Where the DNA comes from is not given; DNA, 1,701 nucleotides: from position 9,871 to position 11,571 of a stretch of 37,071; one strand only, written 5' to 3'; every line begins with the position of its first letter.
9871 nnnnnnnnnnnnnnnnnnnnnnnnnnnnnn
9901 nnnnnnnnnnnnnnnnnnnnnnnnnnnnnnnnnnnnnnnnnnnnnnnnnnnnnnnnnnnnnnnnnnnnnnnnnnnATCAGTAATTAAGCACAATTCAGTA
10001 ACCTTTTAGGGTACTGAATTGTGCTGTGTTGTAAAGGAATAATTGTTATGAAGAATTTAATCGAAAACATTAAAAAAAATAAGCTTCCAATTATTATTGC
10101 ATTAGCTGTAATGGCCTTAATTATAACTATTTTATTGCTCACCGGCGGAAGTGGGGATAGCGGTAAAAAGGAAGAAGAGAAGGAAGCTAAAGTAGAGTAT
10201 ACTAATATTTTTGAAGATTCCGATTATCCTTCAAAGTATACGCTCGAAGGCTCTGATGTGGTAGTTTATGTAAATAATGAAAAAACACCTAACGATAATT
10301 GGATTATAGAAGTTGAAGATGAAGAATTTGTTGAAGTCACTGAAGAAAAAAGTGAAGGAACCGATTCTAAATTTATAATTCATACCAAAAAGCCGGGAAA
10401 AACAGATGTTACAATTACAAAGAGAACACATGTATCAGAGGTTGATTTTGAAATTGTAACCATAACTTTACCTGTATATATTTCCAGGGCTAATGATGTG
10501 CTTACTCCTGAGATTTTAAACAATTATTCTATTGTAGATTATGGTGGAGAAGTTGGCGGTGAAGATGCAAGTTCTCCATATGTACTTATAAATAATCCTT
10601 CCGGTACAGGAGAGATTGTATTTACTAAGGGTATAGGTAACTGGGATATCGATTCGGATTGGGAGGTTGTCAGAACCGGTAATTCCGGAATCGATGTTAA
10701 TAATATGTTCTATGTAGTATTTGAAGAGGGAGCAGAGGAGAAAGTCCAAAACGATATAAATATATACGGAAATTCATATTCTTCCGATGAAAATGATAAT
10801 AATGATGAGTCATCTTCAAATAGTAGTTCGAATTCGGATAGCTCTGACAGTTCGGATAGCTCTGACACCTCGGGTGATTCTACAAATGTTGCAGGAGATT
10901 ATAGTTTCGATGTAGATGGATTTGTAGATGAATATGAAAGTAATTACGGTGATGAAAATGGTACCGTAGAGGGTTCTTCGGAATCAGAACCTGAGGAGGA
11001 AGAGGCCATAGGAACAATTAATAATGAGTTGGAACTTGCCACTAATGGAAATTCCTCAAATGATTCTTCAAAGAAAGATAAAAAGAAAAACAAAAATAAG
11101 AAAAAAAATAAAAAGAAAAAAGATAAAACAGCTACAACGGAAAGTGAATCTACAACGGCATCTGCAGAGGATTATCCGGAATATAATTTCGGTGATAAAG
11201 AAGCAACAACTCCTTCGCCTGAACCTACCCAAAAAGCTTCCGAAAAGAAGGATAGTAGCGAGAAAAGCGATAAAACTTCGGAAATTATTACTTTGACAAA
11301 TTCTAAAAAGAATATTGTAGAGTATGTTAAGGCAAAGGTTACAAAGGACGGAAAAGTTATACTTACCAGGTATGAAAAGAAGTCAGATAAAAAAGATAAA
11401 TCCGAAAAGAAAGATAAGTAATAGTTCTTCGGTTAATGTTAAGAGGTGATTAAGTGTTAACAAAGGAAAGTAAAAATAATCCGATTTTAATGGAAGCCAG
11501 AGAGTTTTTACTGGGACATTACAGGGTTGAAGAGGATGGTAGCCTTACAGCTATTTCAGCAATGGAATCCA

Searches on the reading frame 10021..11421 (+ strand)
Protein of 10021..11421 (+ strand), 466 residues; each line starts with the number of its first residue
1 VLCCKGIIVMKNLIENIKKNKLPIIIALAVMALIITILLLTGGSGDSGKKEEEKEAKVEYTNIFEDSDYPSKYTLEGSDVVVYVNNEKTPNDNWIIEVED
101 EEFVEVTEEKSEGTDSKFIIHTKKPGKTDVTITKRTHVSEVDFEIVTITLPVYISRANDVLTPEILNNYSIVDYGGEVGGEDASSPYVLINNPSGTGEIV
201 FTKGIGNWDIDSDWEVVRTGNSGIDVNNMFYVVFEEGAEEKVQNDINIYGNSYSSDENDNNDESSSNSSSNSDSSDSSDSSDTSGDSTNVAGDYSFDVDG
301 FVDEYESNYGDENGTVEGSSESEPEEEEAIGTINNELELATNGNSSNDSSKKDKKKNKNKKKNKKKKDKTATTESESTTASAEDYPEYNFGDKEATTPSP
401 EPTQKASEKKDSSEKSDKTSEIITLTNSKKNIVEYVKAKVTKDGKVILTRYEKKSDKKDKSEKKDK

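Call 4: search_protein_families(library=pfam, proteins=[window:10021-11421:+])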
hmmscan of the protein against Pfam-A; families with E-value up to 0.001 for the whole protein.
window:10021-11421:+ (466 aa): 0 families

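Call 53: search_protein_families(library=pfam, max_evalue=1, proteins=[window:10021-11421:+])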
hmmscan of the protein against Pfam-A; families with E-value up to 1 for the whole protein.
window:10021-11421:+ (466 aa): 1 family
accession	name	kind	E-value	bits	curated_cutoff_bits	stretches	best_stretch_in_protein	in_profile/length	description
PF14221.11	DUF4330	-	0.017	15.7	27.6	1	24-135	19-127/167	Domain of unknown function (DUF4330)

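Call 61: search_protein_families(library=ncbifam, max_evalue=0.01, proteins=[window:10021-11421:+])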
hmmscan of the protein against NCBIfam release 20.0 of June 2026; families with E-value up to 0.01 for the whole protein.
window:10021-11421:+ (466 aa): 0 families
